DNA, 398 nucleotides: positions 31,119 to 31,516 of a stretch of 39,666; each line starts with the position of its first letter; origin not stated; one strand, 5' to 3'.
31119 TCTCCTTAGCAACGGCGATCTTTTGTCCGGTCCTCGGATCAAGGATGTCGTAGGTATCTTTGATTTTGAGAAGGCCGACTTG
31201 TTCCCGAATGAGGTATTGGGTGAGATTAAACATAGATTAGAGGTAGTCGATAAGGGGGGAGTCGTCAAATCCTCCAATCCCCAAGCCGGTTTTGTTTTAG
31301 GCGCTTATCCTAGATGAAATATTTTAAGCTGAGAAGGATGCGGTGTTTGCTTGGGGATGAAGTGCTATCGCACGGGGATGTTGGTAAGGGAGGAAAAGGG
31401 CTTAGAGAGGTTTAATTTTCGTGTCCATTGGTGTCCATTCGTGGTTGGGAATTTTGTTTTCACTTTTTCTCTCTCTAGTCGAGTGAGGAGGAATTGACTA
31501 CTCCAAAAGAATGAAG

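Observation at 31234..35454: Array of five TA cassettes with structured repeats lying between neighbouring modules (integron/CALIN-like layout without an integrase in view)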

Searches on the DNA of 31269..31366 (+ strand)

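Call 62: build_rna_model(alignment_id=A5, structure=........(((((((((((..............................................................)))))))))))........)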
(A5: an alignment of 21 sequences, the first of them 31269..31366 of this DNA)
Model R1 built from alignment A5 (21 sequences, 100 columns); structure: as given.
model positions 97; base pairs 11; branch points 0; effective number of sequences 3.66; information 0.59 bits per position. Calibrated on 0.2 Mb of random sequence (short: E-values are rough).
structure used (alignment columns):
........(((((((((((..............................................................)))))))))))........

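Call 63: search_with_rna_model(model_id=R1, source=window, filters=off, max_evalue=10)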
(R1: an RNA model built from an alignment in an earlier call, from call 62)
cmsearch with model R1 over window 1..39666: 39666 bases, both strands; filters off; matches with E-value up to 10: 26.
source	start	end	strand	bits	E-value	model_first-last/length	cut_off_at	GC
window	31989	32086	+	97.2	3.9e-25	1-97/97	no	0.42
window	35064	35159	+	94.8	1.9e-24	1-97/97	no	0.41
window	33126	33223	+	93.6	4e-24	1-97/97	no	0.45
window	31269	31366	+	91.8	1.3e-23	1-97/97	no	0.45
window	34433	34528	+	91.5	1.6e-23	1-97/97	no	0.39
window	35064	35159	-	16.9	0.021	1-97/97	no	0.41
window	31269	31366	-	14.9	0.077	1-97/97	no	0.45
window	9765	9800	-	14.8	0.08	1-97/97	no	0.36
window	31990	32086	-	12.4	0.39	1-97/97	no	0.42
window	12681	12764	+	12.2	0.43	1-97/97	no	0.35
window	33126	33223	-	12.2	0.45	1-97/97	no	0.45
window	22009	22047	-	11.5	0.69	1-97/97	no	0.44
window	24193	24227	-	10.7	1.1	1-97/97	no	0.46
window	17634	17707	+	10.1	1.7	1-97/97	no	0.28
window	6512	6589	-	10.1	1.7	1-97/97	no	0.41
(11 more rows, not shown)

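Call 64: search_with_rna_model(model_id=R1, sources=[L003, L004, L005, L006, L007, L008, L009, L010, L011, L012, L013, L016, L037, L048, L050, L056, L057, L058, L059, L060, L061, L062, L063, L064], max_evalue=1)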
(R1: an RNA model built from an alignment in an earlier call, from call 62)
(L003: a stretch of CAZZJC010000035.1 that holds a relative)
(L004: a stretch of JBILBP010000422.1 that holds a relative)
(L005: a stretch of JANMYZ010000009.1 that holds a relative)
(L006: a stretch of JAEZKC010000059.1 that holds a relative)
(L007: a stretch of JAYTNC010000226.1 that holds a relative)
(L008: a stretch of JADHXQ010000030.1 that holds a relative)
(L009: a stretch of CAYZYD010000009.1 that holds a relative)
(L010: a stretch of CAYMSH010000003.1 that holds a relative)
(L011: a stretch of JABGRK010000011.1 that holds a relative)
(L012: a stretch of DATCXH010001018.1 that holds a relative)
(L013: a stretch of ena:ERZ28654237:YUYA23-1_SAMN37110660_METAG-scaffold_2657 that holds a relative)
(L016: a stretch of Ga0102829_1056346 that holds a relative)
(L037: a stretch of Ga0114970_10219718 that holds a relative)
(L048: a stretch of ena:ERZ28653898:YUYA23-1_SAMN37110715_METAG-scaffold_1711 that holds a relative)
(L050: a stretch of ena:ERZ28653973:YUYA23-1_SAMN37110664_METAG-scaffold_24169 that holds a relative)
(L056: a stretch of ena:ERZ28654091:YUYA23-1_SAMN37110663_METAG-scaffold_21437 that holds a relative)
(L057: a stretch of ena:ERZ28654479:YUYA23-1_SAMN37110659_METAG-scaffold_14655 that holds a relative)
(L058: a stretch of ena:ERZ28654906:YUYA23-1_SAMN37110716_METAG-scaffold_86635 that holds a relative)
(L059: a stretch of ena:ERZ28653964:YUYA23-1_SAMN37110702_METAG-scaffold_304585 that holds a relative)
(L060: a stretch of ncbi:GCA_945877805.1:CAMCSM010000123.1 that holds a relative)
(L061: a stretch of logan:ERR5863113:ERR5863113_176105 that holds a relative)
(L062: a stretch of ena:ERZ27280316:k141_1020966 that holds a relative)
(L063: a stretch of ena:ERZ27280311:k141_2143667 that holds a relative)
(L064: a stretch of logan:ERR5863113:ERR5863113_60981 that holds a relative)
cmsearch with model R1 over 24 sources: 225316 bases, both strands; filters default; matches with E-value up to 1: 40.
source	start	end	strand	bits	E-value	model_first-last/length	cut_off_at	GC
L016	986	1083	-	98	1.3e-24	1-97/97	no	0.44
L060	4105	4200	+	93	3.5e-23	1-97/97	no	0.42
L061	5616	5712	+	92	6.5e-23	1-97/97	no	0.45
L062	997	1093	+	92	6.5e-23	1-97/97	no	0.45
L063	12736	12832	-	92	6.5e-23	1-97/97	no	0.45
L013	10790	10885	+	90.9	1.4e-22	1-97/97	no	0.36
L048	1450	1545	+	90.9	1.4e-22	1-97/97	no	0.36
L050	93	188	+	90.9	1.4e-22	1-97/97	no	0.36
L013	7543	7640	+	90.4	2e-22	1-97/97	no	0.42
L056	1601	1698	+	90.4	2e-22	1-97/97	no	0.42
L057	778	875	+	90.4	2e-22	1-97/97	no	0.42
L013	11420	11515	+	90.3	2e-22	1-97/97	no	0.41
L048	2080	2175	+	90.3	2e-22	1-97/97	no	0.41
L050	723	818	+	90.3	2e-22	1-97/97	no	0.41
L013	5680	5776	+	90.2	2.2e-22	1-97/97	no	0.45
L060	4735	4830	+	88.5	6.4e-22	1-97/97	no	0.42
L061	4980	5076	+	88.5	6.5e-22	1-97/97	no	0.42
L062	361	457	+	88.5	6.5e-22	1-97/97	no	0.42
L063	13372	13468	-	88.5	6.5e-22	1-97/97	no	0.42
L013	6402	6499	+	86.4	2.6e-21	1-97/97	no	0.47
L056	460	557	+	86.4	2.6e-21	1-97/97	no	0.47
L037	631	726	+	84.5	8.9e-21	1-97/97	no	0.42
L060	1540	1638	+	84.3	9.9e-21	1-97/97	no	0.46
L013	9601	9698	+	80.7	1e-19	1-97/97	no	0.5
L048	261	358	+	80.7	1e-19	1-97/97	no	0.5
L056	3659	3756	+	80.7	1e-19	1-97/97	no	0.5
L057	2836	2933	+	80.7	1e-19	1-97/97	no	0.5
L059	729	826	+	80.7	1e-19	1-97/97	no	0.5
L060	3817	3913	+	79.7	2.1e-19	1-97/97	no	0.49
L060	3129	3226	+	69.9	1.2e-16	1-97/97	no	0.46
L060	36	133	+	65.9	1.6e-15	1-97/97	no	0.48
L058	1282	1347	+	44.4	2e-09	1-65/97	3'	0.41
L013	6402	6499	-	26.3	0.00026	1-97/97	no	0.47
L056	460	557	-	26.3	0.00026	1-97/97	no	0.47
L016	11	98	-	25.2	0.00051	1-97/97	no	0.42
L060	3129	3226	-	18.7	0.035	1-97/97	no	0.46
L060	1540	1638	-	15.8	0.23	1-97/97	no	0.46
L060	997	1061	+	15.8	0.24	1-97/97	no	0.48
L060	3817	3913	-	14.2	0.68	1-97/97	no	0.49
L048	11703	11802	-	14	0.77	1-97/97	no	0.25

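Call 69: search_with_rna_model(model_id=R1, sources=[L065, L066, L067, L068], max_evalue=5, filters=off)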
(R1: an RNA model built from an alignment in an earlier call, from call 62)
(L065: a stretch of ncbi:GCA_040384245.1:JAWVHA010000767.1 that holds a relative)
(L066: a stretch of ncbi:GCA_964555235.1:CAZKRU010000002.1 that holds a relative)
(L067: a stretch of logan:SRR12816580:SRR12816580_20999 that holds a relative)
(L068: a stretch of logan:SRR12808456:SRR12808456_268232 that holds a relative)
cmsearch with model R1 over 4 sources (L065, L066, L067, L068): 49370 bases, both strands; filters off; matches with E-value up to 5: 8.
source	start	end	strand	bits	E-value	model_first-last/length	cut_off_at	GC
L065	3251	3291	-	12.5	0.43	1-97/97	no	0.39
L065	11981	12011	-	12.2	0.55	1-97/97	no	0.45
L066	12775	12826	+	11.8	0.7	1-97/97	no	0.46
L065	8819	8919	-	10.8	1.3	1-97/97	no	0.39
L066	15376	15475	+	10.2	2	1-97/97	no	0.47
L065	21131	21177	-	9.9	2.5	1-97/97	no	0.51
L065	655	711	+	9.4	3.3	1-97/97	no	0.32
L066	18271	18337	+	9.2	3.8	1-97/97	no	0.36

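Call 86: search_with_rna_model(model_id=R1, sources=[L069, L070], max_evalue=5, filters=off)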
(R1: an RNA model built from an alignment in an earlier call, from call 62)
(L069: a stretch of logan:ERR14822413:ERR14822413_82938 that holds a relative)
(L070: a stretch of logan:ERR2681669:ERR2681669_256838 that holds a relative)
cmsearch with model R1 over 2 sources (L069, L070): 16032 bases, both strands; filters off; matches with E-value up to 5: 10.
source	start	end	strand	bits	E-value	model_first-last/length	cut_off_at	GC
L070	6511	6607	-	61.7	1.8e-15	1-97/97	no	0.43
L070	6511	6607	+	11.1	0.35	1-97/97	no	0.43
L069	2987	3027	-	10.3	0.61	38-78/97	no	0.27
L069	119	165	+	8.9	1.5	1-97/97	no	0.34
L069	7478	7526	-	8.6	1.8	1-97/97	no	0.45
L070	2599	2636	+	8.3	2.2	1-97/97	no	0.45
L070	2918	2961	-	8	2.7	1-97/97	no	0.34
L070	73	134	-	7.5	3.6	1-97/97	no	0.35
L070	6277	6320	+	7.5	3.7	1-97/97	no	0.41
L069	4504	4539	+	7.3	4.3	1-97/97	no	0.28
